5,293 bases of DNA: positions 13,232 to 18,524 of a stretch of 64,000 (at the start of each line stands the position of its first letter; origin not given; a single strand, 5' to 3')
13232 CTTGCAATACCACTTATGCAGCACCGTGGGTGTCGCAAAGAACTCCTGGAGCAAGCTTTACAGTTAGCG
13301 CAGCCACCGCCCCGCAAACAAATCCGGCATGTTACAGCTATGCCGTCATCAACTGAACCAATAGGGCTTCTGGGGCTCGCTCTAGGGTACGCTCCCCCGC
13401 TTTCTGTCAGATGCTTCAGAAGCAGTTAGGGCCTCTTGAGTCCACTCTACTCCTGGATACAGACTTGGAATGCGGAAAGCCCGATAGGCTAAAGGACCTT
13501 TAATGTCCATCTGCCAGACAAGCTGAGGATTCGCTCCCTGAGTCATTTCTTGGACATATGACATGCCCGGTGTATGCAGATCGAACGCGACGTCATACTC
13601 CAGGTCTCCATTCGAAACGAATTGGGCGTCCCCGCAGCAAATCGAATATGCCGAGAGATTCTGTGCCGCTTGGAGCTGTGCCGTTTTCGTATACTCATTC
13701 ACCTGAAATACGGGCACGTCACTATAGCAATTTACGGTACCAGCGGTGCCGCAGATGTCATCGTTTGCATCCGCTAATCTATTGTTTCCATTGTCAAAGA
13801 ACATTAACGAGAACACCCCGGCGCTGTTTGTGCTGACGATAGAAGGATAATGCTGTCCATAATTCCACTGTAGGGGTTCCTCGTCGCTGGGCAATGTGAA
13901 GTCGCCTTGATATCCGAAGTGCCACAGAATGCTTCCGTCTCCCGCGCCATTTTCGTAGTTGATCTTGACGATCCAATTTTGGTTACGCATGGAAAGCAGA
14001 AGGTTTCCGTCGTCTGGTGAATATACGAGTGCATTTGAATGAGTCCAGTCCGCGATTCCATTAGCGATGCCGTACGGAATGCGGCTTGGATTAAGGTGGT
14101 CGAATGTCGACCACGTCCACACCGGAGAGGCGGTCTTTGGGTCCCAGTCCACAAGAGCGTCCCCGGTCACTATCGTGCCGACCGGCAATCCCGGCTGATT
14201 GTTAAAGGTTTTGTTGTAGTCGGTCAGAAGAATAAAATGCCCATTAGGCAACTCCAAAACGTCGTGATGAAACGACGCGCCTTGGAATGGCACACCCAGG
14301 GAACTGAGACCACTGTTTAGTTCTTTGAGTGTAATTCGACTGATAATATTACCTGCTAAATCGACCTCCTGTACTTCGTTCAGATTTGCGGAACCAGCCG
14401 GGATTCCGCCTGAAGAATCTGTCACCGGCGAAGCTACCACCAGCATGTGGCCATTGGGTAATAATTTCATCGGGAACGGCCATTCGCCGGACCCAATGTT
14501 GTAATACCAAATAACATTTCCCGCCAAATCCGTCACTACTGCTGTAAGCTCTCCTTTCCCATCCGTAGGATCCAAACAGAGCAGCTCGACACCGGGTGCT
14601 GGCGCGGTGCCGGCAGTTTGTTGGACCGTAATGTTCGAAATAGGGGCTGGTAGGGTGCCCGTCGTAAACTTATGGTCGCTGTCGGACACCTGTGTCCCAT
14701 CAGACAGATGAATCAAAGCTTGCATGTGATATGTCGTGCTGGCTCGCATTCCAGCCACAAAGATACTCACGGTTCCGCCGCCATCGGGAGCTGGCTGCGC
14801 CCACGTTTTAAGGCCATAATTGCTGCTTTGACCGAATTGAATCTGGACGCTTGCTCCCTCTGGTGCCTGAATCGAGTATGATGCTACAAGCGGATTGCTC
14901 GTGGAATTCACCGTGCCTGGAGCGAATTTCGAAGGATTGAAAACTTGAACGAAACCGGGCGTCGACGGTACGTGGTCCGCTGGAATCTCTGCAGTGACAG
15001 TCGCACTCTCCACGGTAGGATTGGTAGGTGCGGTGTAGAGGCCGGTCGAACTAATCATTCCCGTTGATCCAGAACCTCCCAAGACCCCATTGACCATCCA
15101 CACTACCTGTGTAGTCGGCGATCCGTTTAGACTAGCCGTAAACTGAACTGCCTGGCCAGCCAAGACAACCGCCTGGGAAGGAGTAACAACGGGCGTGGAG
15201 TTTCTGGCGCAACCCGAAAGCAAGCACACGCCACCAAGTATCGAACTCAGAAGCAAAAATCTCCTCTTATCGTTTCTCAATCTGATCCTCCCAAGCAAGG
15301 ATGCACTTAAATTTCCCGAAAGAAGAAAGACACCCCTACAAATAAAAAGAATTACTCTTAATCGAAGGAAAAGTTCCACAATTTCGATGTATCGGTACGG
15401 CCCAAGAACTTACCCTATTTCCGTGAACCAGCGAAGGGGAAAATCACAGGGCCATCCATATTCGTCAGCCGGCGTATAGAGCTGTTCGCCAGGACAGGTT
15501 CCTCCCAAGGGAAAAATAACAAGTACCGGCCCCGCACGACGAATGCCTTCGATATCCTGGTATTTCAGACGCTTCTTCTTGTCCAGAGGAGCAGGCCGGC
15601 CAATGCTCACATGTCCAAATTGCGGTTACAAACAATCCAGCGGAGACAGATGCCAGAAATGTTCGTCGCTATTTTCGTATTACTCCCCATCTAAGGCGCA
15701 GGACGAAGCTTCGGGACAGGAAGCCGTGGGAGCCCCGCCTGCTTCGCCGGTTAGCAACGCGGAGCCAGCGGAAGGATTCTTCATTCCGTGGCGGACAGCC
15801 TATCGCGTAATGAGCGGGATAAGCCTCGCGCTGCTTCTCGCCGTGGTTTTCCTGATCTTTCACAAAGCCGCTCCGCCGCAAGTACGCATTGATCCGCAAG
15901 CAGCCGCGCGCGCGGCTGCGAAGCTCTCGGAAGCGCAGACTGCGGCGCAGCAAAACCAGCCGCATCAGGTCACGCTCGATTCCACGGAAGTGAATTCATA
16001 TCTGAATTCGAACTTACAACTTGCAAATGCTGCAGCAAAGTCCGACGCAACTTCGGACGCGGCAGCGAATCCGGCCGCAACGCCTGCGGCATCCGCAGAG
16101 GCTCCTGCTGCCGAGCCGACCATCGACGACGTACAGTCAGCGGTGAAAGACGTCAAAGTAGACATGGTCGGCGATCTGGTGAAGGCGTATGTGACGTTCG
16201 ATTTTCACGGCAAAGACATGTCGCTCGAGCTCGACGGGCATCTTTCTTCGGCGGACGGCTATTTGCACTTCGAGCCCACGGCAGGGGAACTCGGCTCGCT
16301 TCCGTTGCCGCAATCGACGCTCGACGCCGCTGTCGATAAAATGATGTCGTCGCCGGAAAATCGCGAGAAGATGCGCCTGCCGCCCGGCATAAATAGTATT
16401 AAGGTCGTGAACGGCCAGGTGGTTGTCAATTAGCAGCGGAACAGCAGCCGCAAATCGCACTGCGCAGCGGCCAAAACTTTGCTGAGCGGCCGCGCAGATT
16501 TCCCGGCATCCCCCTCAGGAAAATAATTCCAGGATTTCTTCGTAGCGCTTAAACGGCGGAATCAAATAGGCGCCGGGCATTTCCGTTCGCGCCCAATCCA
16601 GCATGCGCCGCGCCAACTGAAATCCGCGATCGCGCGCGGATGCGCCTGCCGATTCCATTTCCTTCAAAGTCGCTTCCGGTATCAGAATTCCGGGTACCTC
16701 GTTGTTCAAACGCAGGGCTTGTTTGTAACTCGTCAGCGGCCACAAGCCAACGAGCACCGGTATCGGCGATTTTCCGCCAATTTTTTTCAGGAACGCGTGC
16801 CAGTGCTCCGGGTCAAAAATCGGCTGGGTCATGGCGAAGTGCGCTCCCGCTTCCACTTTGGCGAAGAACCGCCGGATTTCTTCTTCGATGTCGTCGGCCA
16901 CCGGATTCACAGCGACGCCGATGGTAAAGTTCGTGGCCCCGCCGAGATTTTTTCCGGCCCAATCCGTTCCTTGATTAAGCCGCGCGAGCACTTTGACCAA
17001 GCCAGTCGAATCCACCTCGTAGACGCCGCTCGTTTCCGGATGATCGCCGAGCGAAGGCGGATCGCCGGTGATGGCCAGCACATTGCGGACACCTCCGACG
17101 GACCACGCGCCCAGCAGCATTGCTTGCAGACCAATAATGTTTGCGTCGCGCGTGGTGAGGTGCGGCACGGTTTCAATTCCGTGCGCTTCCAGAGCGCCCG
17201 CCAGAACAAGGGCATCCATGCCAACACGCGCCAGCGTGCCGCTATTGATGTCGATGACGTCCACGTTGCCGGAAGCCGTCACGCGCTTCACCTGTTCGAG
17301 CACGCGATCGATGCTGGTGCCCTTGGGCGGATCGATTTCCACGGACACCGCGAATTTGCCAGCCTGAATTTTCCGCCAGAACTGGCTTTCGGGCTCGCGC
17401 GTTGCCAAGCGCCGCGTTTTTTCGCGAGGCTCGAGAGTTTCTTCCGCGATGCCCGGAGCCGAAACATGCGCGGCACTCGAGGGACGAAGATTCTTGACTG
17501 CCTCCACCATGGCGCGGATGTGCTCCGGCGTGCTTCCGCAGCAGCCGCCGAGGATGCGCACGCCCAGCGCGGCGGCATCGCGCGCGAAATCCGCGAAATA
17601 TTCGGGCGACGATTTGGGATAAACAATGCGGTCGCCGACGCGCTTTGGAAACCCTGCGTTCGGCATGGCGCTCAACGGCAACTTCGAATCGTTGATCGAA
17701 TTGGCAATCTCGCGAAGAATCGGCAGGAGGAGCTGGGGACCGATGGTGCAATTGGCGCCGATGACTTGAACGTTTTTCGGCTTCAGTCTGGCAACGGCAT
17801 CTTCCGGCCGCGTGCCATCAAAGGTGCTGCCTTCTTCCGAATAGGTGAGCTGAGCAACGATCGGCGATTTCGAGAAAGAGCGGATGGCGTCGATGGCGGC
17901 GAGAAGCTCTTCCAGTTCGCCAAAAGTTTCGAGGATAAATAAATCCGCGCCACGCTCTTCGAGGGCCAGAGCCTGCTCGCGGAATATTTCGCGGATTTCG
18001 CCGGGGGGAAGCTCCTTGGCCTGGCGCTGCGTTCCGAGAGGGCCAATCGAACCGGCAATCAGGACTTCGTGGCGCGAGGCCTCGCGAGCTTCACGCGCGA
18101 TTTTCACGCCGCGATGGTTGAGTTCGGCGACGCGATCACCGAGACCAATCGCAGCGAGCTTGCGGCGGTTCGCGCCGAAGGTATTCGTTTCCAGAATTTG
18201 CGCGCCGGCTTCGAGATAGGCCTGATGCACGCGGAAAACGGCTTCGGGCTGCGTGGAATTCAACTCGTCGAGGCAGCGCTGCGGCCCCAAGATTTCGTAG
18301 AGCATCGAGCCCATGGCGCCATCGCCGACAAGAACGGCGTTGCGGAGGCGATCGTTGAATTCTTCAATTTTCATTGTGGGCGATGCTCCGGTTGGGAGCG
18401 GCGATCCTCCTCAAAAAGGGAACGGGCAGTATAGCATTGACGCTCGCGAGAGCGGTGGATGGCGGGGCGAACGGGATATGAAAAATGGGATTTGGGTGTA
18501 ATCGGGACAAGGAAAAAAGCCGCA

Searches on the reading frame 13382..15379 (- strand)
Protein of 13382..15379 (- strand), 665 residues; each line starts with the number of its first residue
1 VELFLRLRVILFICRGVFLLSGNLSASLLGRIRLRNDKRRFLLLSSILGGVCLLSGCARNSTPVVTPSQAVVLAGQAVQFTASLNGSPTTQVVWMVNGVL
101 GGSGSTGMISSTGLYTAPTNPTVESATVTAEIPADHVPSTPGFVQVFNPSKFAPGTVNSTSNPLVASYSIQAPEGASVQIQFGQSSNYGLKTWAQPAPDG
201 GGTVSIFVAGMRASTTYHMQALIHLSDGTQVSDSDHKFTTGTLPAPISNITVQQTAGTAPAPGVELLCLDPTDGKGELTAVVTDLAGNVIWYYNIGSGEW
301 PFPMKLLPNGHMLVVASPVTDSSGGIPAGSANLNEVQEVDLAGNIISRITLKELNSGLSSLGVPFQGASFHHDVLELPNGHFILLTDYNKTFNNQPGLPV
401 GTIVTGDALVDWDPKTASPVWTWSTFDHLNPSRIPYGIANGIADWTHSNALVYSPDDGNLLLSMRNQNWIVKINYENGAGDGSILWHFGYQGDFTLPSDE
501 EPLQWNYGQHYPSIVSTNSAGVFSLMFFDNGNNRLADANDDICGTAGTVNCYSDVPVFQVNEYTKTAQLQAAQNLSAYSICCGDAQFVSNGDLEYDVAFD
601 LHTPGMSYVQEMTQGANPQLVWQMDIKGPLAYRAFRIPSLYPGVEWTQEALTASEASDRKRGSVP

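Call 11: search_protein_families(library=pfam, proteins=[window:13382-15379:-], max_evalue=0.001)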
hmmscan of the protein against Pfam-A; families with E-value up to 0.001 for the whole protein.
window:13382-15379:- (665 aa): 2 families
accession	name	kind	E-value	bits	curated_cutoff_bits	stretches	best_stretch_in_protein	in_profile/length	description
PF05935.17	Arylsulfotrans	-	3.5e-42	145.2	24.2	1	273-626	23-367/374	Arylsulfotransferase (ASST)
PF14269.12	Arylsulfotran_2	-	3.7e-12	46.7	27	1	336-592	27-274/301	Arylsulfotransferase (ASST)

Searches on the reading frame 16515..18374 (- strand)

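Call 7: search_protein_families(library=pfam, proteins=[window:16515-18374:-], max_evalue=0.001)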
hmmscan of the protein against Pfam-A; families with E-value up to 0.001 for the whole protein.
window:16515-18374:- (619 aa): 2 families
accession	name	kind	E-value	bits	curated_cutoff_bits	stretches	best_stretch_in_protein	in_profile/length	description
PF02574.22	S-methyl_trans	-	3.1e-69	234.4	22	1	15-293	1-283/283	Homocysteine S-methyltransferase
PF02219.23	MTHFR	-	1.4e-32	113.7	24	1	334-576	4-238/287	Methylenetetrahydrofolate reductase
